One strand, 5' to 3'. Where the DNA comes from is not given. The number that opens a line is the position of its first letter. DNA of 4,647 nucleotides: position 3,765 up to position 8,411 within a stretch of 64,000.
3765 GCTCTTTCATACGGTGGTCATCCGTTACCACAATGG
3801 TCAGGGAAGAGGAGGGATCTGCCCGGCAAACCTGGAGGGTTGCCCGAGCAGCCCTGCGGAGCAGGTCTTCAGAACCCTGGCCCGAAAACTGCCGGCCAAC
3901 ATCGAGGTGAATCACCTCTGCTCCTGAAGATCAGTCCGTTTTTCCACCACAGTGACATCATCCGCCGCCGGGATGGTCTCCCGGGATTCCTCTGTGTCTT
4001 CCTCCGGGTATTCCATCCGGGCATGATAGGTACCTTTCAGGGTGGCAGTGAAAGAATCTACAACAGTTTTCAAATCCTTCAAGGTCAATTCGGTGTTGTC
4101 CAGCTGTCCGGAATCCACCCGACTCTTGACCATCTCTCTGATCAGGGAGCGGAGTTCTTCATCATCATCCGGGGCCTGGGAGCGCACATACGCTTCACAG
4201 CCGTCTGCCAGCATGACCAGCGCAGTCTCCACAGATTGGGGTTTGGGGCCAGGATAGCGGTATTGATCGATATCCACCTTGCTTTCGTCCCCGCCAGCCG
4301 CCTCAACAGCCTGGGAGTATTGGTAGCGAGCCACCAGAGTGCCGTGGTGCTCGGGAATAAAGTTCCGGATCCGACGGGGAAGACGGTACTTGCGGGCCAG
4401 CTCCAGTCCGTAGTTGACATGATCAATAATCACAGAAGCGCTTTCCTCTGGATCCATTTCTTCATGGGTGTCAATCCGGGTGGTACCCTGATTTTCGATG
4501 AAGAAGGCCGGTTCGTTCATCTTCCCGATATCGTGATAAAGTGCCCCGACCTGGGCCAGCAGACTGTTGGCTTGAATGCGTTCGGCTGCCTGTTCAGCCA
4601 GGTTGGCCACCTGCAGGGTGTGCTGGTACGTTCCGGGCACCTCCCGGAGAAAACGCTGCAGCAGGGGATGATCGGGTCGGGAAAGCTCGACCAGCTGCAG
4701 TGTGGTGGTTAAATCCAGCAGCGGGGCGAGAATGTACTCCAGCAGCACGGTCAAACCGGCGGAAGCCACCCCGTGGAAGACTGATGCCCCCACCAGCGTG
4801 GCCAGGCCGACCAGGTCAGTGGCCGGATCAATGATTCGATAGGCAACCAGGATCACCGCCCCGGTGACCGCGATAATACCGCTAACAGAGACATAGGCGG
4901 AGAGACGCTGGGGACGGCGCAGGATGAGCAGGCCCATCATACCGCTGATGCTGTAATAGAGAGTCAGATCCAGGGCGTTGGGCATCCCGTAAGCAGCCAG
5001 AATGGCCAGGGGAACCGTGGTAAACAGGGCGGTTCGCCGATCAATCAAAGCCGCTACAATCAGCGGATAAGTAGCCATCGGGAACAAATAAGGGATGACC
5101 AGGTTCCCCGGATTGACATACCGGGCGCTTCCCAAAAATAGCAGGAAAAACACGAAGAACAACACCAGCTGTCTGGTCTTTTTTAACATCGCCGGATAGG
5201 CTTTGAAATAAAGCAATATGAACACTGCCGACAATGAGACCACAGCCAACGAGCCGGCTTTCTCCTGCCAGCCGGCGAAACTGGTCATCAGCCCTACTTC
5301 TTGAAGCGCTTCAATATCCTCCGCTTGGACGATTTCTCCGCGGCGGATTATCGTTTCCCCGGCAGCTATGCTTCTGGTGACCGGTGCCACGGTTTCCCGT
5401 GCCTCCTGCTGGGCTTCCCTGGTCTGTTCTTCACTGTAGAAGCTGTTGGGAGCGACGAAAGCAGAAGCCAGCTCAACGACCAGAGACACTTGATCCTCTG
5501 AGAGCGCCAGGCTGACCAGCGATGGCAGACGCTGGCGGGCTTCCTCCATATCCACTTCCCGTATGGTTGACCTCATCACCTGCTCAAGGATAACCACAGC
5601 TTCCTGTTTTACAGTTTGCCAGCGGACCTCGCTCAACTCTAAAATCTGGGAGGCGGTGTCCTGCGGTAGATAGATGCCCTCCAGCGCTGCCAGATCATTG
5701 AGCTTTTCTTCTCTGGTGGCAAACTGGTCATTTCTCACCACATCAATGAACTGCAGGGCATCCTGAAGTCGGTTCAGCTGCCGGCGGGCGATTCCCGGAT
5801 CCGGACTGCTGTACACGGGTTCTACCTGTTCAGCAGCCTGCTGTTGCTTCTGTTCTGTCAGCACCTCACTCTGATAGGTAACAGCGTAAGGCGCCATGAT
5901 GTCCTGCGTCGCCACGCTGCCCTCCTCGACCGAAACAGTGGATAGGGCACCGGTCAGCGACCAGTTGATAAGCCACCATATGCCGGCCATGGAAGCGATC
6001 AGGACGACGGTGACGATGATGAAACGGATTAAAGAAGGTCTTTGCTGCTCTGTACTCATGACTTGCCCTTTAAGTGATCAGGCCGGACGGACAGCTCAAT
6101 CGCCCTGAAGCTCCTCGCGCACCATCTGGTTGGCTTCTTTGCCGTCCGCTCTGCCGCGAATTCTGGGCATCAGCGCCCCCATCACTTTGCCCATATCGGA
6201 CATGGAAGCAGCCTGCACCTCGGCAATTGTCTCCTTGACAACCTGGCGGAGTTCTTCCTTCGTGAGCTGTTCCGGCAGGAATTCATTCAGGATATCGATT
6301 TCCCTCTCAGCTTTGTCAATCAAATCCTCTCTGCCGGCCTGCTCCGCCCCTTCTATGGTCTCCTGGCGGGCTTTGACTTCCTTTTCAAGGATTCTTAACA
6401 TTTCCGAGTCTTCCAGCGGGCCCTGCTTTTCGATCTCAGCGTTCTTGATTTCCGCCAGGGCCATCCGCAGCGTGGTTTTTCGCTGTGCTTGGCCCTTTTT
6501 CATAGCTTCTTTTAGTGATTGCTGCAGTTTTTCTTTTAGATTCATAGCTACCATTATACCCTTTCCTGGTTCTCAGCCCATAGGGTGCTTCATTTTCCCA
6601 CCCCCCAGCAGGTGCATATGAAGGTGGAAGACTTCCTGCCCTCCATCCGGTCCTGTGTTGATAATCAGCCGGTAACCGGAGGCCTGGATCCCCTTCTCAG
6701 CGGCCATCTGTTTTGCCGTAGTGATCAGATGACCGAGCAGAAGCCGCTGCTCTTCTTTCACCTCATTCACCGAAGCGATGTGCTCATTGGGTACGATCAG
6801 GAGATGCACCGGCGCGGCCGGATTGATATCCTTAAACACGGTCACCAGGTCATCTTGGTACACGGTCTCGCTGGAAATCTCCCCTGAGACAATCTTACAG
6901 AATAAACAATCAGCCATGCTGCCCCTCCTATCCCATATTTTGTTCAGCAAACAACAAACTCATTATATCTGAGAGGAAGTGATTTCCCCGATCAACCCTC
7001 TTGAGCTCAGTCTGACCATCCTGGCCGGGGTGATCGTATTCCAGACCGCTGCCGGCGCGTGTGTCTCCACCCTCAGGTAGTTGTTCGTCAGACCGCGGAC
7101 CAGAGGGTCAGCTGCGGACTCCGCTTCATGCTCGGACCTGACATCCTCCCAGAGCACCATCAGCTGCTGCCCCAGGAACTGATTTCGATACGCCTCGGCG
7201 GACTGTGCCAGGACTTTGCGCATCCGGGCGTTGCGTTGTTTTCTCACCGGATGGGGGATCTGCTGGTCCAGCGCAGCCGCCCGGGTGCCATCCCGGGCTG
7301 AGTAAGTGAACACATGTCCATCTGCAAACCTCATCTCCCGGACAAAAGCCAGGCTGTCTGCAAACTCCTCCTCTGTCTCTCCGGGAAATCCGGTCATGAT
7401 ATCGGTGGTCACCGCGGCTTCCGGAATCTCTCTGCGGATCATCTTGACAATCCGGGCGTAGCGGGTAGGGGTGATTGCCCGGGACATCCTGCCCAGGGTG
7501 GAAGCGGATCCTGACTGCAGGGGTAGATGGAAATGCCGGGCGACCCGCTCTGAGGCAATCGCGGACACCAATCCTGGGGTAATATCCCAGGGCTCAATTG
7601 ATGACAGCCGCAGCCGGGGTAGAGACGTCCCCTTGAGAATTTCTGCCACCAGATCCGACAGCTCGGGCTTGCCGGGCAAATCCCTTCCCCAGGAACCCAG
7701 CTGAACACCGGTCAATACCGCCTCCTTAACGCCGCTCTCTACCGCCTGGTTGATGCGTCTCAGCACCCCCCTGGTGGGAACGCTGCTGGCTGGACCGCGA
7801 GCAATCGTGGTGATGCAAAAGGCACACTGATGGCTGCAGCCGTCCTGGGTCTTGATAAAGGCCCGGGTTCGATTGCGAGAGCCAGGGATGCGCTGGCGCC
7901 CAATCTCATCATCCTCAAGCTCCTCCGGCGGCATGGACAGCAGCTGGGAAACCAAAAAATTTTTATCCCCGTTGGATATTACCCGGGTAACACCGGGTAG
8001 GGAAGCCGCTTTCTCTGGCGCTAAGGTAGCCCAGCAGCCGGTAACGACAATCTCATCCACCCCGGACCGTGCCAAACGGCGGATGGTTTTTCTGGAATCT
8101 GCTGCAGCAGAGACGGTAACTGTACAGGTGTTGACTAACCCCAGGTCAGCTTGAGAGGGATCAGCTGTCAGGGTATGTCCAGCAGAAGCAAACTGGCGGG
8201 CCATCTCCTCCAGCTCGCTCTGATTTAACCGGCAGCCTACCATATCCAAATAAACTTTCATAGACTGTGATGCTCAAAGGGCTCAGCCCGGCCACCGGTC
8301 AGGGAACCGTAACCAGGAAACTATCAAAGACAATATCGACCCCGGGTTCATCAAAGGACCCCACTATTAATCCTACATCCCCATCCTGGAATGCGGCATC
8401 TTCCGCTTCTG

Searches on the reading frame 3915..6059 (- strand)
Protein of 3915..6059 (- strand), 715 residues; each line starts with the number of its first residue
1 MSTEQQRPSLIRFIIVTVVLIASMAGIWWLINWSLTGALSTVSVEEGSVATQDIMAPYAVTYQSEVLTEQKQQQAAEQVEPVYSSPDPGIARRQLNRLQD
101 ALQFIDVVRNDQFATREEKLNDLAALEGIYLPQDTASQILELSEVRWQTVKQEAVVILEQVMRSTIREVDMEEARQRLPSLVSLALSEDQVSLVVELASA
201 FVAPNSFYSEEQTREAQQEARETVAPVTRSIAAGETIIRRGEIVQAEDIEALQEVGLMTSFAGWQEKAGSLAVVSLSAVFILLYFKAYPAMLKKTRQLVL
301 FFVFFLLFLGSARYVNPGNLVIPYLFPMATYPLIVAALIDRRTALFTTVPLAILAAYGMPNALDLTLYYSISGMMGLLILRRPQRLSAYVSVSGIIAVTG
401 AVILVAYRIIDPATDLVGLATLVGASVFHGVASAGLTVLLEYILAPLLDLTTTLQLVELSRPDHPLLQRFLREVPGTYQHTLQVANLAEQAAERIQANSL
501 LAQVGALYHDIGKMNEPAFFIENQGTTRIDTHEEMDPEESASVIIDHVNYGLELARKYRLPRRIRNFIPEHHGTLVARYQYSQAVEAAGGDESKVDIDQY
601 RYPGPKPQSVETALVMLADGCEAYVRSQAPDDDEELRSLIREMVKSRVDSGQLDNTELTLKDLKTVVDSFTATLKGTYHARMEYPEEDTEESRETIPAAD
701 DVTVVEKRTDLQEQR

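Call 72: search_protein_families(library=pfam, proteins=[window:3915-6059:-], max_evalue=0.00001)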
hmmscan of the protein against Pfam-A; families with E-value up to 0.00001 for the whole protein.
window:3915-6059:- (715 aa): 3 families
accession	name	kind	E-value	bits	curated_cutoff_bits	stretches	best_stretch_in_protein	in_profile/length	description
PF07697.16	7TMR-HDED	-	6.2e-48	164.2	27.6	1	46-258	2-223/224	7TM-HD extracellular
PF01966.28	HD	-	3.1e-18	66.6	22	1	477-623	1-115/116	HD domain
PF07698.17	7TM-7TMR_HD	-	2.1e-16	60.8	29.4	1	266-452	3-190/190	7TM receptor with intracellular HD hydrolase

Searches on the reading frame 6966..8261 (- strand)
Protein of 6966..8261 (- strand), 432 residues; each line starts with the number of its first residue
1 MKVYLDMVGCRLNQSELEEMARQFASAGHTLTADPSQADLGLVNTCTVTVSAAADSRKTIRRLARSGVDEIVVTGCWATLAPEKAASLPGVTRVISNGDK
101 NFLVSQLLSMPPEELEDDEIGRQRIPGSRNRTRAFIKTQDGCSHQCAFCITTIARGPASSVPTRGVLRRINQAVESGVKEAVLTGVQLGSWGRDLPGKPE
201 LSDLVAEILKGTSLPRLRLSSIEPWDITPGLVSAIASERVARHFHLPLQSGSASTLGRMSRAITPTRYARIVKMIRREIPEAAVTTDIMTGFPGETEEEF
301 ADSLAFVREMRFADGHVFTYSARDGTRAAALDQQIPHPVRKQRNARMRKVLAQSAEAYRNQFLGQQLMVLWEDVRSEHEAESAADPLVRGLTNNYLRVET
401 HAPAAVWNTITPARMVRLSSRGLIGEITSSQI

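Call 72: search_protein_families(library=pfam, proteins=[window:6966-8261:-], max_evalue=0.00001)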
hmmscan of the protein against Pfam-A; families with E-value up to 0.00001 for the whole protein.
window:6966-8261:- (432 aa): 2 families
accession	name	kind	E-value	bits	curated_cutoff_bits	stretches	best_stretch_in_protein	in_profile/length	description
PF00919.26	UPF0004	-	1.8e-20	73.2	27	1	2-90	1-91/98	Uncharacterized protein family UPF0004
PF04055.27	Radical_SAM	-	2e-18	67.5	29.5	1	137-306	2-165/166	Radical SAM superfamily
